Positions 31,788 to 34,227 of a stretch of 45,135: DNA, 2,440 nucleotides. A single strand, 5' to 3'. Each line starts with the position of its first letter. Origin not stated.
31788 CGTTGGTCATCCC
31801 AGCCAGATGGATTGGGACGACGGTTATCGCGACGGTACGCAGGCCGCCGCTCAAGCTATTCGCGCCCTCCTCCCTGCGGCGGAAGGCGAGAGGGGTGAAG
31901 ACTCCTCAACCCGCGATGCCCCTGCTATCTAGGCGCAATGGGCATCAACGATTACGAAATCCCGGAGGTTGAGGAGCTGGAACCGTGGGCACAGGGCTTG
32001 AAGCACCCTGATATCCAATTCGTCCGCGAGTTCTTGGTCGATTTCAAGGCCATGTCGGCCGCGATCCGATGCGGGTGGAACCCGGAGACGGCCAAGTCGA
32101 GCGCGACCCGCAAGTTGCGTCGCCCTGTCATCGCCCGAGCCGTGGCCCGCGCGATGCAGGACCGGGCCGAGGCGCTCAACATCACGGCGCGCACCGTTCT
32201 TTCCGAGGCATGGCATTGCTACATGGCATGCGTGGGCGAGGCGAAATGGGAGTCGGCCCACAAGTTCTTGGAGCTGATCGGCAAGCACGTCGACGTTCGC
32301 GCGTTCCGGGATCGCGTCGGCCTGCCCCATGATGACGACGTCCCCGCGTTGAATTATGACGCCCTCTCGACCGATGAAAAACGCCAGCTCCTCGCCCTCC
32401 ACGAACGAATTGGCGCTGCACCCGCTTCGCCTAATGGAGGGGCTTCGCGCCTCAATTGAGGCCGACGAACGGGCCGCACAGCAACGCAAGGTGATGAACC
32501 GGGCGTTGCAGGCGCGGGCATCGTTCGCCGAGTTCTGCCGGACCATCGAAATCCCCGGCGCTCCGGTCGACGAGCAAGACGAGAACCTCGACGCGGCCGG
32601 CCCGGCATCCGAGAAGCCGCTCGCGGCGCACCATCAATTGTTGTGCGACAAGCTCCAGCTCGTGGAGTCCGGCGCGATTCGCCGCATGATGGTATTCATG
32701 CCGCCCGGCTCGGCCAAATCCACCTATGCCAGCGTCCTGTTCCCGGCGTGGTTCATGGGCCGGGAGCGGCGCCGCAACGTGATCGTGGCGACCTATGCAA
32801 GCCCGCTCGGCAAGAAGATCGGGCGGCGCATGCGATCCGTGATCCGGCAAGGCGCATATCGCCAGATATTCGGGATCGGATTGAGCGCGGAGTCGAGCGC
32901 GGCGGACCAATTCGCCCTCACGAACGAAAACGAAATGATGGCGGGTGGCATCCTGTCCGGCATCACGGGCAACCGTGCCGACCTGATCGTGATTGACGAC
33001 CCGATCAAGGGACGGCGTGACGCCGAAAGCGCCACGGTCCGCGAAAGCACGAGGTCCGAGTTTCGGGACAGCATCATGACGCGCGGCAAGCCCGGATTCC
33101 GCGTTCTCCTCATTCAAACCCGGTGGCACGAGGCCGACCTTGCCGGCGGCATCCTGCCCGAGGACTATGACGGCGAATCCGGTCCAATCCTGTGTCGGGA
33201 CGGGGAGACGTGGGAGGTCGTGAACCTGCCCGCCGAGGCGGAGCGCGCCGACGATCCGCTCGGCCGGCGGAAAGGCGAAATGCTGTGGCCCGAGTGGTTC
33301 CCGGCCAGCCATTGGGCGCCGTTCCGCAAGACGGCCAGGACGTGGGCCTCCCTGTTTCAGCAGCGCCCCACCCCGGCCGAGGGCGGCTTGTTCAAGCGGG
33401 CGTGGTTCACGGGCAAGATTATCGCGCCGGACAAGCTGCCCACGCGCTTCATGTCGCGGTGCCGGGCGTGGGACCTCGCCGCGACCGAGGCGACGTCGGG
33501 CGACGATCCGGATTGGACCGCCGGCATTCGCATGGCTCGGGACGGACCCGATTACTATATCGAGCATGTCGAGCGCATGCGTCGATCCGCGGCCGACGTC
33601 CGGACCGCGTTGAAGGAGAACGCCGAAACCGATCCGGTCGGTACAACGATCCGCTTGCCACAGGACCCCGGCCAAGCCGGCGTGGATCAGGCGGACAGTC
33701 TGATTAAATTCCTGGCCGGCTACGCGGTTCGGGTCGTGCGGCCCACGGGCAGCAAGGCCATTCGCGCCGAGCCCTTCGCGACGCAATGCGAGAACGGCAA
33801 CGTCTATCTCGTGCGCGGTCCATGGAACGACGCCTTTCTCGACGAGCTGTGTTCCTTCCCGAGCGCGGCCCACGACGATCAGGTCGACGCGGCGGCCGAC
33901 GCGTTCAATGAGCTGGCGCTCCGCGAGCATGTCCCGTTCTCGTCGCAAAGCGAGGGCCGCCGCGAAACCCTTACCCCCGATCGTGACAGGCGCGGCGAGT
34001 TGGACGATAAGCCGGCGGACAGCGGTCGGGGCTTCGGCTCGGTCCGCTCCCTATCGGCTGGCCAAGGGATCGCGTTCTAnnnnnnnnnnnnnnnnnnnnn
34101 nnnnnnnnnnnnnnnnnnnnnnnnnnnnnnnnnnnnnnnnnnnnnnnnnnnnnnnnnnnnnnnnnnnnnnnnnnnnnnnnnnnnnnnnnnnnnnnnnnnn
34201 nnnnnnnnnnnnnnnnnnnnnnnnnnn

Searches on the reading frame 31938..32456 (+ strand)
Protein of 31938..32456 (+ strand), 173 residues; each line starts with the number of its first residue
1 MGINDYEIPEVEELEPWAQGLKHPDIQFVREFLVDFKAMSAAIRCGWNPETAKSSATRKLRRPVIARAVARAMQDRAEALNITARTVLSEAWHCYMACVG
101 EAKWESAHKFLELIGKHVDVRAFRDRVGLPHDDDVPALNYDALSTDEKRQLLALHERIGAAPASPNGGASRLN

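Call 33: search_protein_families(library=phrogs, proteins=[window:31938-32456:+], max_evalue=0.001)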
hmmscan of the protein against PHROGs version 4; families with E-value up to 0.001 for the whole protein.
window:31938-32456:+ (173 aa): 1 family
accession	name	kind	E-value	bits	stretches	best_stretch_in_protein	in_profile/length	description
phrog_51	-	head and packaging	2.5e-15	57.9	1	27-129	95-222/261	terminase small subunit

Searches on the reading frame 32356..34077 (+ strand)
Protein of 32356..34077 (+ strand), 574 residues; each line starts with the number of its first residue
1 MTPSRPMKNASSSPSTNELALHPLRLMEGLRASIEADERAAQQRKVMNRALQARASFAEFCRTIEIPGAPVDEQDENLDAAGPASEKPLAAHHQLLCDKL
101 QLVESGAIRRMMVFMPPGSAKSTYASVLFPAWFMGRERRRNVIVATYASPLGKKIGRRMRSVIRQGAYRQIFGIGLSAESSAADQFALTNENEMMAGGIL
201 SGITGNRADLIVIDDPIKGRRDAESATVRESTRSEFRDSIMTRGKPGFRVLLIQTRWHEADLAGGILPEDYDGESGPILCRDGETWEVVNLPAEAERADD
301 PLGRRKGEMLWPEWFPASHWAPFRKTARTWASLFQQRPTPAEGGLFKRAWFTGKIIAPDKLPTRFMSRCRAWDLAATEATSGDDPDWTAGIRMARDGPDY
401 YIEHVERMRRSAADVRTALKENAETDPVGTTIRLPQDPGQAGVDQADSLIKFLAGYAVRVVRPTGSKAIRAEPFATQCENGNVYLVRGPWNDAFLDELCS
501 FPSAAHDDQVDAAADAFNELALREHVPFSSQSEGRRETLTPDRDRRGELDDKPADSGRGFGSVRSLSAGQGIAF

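Call 33: search_protein_families(library=phrogs, proteins=[window:32356-34077:+], max_evalue=0.001)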
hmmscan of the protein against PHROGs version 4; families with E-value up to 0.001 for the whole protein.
window:32356-34077:+ (574 aa): 7 families
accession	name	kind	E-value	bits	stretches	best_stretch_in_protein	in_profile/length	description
phrog_38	-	head and packaging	2.9e-98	331.4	1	30-546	237-733/760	terminase large subunit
phrog_979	-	head and packaging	8.3e-53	181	1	340-552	410-632/642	terminase large subunit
phrog_4758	-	head and packaging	2.6e-48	165.5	1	90-296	39-238/243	terminase large subunit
phrog_12171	-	head and packaging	1.5e-34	119.4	1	430-522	5-97/110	terminase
phrog_5573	-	head and packaging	3.1e-23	83.5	1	283-520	9-234/250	terminase large subunit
phrog_9453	-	head and packaging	1.9e-21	77.7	1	341-520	8-210/233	terminase large subunit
phrog_30251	-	head and packaging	1.8e-09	37.4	1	97-273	44-227/799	terminase large subunit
